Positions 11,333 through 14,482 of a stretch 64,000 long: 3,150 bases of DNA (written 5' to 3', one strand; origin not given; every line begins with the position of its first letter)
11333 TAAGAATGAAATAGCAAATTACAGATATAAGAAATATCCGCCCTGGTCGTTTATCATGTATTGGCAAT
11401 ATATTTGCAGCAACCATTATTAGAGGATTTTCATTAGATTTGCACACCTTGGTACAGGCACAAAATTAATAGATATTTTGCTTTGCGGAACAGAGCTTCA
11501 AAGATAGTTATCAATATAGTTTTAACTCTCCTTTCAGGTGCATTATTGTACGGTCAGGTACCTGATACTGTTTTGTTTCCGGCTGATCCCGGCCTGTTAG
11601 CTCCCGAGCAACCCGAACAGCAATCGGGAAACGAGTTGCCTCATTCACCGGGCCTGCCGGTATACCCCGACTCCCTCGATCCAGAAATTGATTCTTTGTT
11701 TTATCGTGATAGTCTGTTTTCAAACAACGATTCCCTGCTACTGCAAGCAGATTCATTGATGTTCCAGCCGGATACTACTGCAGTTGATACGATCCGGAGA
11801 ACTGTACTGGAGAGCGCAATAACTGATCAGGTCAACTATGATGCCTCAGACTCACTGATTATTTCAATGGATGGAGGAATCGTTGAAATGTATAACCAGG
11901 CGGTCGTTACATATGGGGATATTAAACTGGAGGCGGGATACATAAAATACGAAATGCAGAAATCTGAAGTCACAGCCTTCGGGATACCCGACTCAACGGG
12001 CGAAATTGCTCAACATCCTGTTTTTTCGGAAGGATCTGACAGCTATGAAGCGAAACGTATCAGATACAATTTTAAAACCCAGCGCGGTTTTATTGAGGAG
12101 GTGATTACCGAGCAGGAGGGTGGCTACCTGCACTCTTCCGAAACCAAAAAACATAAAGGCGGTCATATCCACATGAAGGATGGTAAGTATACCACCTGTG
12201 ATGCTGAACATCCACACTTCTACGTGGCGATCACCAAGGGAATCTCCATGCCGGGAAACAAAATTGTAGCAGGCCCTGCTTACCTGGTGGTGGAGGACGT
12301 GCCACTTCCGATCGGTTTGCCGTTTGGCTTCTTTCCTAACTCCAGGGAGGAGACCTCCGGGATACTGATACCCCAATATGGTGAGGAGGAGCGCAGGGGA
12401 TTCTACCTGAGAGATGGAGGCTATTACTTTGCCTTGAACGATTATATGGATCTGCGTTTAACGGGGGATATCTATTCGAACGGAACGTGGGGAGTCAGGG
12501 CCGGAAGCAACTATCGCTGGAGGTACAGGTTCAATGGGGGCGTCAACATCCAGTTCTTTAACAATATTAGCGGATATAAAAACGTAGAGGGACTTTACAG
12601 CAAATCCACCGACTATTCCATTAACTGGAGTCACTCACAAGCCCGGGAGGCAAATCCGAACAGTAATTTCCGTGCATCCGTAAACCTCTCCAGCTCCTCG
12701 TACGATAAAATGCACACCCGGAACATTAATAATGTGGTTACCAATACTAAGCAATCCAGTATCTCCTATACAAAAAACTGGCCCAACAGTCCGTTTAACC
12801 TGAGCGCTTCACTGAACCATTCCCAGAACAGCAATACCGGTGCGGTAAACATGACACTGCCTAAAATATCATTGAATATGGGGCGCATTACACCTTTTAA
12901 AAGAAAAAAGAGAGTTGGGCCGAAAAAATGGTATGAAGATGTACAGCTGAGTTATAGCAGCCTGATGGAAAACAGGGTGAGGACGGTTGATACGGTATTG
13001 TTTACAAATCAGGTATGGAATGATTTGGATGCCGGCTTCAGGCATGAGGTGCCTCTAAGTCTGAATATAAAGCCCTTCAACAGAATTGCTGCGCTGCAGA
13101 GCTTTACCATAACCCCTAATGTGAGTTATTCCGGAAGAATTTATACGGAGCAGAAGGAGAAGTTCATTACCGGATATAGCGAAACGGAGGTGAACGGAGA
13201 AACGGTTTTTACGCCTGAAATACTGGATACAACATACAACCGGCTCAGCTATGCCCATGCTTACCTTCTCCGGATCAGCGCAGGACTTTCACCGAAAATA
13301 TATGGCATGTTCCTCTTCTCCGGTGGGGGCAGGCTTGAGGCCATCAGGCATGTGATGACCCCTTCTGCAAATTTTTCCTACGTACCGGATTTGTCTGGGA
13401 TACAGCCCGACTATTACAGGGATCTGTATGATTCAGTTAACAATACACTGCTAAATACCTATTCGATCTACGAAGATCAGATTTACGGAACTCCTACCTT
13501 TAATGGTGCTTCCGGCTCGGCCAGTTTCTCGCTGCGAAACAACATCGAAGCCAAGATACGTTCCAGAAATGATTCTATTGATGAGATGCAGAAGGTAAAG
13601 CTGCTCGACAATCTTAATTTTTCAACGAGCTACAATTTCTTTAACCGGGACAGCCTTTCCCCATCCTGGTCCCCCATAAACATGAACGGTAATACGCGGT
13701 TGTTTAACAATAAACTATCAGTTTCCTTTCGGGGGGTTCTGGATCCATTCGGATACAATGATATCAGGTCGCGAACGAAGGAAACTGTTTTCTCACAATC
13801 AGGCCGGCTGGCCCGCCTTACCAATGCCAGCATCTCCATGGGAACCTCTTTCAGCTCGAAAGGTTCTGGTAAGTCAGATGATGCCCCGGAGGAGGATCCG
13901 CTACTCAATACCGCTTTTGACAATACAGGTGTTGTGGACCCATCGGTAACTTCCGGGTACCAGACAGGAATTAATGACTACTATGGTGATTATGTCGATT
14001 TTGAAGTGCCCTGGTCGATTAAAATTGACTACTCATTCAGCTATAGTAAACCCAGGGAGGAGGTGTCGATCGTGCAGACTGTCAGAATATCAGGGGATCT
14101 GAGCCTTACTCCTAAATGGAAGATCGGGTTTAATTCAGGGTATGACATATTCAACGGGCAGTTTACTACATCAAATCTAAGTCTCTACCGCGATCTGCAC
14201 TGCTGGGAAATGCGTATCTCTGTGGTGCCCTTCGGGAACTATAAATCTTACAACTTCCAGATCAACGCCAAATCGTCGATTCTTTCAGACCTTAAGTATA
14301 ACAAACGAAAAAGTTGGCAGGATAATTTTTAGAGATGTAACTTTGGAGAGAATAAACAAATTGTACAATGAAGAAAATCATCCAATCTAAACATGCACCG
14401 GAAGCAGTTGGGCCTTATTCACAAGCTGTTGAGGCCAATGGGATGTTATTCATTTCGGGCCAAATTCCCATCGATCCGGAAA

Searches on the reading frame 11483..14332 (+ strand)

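Call 9: search_protein_families(library=pfam, proteins=[window:11483-14332:+], max_evalue=0.00001)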
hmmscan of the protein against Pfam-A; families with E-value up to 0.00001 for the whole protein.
window:11483-14332:+ (949 aa): 1 family
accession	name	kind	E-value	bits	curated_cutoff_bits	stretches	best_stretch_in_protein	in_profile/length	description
PF19838.5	LptD_2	-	1.5e-155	518.8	22.5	1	261-756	1-464/464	LptD protein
